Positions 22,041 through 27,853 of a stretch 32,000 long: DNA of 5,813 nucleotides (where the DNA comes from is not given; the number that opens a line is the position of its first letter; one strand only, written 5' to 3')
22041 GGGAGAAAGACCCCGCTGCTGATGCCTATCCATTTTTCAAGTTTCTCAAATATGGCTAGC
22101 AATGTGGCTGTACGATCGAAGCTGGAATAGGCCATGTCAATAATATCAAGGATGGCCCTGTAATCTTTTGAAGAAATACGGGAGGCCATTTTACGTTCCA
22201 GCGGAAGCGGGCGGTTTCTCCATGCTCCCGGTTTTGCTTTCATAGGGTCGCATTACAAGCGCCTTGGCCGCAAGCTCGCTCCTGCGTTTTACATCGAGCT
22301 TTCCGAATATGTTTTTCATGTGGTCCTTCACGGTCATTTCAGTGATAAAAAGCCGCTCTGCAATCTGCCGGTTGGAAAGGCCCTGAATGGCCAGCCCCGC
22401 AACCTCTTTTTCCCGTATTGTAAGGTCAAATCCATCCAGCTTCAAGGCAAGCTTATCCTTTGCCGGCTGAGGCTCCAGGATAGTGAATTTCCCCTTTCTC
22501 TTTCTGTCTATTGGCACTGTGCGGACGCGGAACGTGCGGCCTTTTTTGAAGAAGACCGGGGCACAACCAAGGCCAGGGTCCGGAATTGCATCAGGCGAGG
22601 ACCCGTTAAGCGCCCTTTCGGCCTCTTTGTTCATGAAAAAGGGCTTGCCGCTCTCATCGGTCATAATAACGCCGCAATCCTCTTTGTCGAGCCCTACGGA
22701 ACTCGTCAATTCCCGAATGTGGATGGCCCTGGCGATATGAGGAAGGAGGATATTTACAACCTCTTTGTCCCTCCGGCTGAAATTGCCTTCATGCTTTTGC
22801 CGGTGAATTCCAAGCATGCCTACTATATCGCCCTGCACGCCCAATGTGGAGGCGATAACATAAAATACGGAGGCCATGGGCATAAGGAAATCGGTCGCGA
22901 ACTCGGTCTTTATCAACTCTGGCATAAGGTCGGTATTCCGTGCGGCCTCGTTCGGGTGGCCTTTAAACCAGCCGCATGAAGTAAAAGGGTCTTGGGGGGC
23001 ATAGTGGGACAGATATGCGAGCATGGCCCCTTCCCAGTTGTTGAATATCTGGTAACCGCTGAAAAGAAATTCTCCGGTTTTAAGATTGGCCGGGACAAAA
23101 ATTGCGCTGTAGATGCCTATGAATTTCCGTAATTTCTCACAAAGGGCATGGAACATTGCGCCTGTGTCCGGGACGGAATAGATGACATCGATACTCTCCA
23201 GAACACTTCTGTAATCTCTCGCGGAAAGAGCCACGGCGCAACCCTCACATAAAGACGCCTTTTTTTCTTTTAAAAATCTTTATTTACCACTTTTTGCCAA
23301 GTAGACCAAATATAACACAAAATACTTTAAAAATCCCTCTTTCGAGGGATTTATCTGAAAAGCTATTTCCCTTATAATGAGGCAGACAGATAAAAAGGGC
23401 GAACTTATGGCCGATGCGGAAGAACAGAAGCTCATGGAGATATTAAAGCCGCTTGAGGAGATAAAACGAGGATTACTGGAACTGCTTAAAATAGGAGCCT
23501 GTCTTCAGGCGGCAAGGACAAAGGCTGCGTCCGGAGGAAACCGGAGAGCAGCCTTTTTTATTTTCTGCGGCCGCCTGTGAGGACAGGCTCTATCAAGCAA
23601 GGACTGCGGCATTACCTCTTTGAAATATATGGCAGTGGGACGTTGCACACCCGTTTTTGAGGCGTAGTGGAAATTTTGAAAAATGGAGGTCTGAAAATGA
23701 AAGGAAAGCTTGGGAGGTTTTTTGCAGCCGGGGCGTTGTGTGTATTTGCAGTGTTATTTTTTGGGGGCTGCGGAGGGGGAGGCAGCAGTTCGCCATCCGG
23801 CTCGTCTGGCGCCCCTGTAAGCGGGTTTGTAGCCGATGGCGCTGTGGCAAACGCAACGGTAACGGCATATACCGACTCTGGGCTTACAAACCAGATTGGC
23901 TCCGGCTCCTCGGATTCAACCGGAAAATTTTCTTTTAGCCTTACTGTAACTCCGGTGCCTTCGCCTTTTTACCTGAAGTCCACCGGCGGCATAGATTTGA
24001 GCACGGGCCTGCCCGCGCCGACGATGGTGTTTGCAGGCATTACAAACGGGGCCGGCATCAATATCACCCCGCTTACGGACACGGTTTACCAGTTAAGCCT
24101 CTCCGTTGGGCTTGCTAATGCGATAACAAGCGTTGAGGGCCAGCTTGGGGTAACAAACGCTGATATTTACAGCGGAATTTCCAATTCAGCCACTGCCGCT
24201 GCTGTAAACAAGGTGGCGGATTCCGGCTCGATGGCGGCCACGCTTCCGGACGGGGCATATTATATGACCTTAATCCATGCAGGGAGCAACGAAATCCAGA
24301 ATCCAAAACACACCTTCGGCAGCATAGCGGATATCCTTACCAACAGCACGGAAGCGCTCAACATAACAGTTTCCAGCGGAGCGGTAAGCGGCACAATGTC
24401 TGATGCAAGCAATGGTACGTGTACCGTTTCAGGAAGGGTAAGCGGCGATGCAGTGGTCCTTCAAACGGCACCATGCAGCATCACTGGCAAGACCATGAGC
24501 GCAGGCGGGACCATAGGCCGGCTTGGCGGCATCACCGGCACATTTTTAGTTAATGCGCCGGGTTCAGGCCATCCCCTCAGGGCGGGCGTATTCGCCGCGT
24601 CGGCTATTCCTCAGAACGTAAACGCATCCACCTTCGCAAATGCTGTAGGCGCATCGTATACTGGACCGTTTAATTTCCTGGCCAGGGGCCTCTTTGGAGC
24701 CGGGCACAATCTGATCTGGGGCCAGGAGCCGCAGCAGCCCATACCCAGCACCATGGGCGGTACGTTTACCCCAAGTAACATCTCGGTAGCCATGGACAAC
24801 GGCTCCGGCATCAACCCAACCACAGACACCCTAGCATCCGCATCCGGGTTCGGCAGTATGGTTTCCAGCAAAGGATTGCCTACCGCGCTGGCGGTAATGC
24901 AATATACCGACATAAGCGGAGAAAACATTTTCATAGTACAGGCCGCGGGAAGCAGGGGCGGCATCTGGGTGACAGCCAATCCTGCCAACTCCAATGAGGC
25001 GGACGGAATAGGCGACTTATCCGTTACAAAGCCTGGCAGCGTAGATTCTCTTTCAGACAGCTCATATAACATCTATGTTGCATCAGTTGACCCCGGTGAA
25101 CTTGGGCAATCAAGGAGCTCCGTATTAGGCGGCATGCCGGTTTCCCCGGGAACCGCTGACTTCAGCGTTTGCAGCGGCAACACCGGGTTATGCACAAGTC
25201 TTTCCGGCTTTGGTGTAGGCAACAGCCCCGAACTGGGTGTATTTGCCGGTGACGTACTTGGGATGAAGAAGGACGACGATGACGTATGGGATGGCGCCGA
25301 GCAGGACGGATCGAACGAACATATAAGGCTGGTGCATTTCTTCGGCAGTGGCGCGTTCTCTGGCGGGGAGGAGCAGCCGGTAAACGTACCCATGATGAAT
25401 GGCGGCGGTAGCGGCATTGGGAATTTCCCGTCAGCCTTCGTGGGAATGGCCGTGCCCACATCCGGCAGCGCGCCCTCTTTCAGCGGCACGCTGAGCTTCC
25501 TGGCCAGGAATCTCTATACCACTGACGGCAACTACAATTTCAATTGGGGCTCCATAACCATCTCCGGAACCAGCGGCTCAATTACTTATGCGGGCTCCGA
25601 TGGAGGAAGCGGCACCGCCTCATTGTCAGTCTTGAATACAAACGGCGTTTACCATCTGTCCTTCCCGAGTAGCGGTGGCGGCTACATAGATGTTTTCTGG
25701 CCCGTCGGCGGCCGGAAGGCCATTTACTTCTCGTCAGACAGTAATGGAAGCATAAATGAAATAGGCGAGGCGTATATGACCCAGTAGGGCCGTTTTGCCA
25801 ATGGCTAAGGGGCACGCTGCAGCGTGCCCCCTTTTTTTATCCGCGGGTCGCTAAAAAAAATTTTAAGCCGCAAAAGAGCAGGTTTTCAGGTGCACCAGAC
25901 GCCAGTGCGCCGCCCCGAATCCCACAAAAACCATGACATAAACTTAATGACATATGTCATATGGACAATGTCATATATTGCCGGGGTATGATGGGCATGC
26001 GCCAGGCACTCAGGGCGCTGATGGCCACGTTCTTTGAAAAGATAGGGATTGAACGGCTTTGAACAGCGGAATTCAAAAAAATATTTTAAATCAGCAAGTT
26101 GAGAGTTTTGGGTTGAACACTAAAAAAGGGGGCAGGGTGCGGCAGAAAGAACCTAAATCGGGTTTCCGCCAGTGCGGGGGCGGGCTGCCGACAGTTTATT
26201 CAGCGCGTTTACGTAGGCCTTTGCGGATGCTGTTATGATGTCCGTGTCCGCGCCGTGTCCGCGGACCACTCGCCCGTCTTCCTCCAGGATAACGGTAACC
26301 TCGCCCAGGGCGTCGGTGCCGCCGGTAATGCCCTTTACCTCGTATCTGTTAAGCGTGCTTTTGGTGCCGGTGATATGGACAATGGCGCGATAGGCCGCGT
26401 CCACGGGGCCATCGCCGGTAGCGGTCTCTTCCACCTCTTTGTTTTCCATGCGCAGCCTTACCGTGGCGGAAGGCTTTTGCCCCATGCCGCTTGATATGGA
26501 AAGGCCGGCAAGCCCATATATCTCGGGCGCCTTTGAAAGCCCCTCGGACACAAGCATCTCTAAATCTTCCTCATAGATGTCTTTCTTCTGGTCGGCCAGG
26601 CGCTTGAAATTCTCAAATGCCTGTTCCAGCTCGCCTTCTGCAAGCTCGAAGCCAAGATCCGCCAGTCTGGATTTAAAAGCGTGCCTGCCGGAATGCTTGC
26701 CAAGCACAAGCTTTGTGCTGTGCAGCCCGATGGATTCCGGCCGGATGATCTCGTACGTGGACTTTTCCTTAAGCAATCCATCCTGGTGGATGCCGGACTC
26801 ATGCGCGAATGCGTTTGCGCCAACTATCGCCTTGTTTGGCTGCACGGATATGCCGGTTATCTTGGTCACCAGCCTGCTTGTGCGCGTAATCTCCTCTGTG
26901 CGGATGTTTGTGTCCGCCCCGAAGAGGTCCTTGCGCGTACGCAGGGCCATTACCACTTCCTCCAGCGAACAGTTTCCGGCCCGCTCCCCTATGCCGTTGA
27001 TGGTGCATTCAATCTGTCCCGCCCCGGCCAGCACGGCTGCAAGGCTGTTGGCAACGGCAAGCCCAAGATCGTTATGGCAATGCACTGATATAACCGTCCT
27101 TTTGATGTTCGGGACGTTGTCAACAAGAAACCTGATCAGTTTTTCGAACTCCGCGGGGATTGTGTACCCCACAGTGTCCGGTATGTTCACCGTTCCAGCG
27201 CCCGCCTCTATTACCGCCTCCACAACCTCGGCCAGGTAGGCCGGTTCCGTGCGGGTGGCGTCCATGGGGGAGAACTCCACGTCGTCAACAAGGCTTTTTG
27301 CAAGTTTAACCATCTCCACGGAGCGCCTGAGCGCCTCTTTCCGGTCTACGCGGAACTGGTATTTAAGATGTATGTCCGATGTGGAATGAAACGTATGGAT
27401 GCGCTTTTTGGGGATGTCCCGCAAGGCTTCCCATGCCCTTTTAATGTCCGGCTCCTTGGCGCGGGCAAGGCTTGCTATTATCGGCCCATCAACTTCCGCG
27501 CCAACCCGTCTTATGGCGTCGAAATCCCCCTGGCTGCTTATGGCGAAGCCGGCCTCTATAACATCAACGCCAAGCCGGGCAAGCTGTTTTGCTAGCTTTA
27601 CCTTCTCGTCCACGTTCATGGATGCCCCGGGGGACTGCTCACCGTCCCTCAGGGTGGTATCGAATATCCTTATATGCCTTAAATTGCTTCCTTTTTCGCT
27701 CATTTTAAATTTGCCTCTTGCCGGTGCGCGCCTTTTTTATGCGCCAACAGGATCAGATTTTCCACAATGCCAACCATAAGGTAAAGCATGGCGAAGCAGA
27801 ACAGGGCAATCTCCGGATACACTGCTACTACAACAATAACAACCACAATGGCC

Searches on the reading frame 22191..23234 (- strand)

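Call 35: search_protein_families(library=pfam, proteins=[window:22191-23234:-], max_evalue=0.001)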
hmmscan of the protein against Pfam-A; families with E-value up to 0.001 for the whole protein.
window:22191-23234:- (347 aa): 1 family
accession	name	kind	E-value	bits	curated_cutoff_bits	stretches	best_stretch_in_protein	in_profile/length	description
PF00196.25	GerE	-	1.3e-16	60.4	23.5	1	271-324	3-56/57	Bacterial regulatory proteins, luxR family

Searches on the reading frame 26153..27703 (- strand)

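Call 35: search_protein_families(library=pfam, proteins=[window:26153-27703:-], max_evalue=0.001)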
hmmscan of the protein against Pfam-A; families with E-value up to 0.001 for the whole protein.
window:26153-27703:- (516 aa): 3 families
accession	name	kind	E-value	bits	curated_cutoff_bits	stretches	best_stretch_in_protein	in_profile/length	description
PF00682.25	HMGL-like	-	2.2e-96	322.7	29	1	11-279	2-260/260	HMGL-like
PF08502.15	LeuA_dimer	-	2.9e-38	131.2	24.9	1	376-504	2-130/131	LeuA allosteric (dimerisation) domain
PF22617.1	HCS_D2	-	4e-31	107.7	27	1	293-374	1-82/82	Homocitrate synthase post-HMGL domain-like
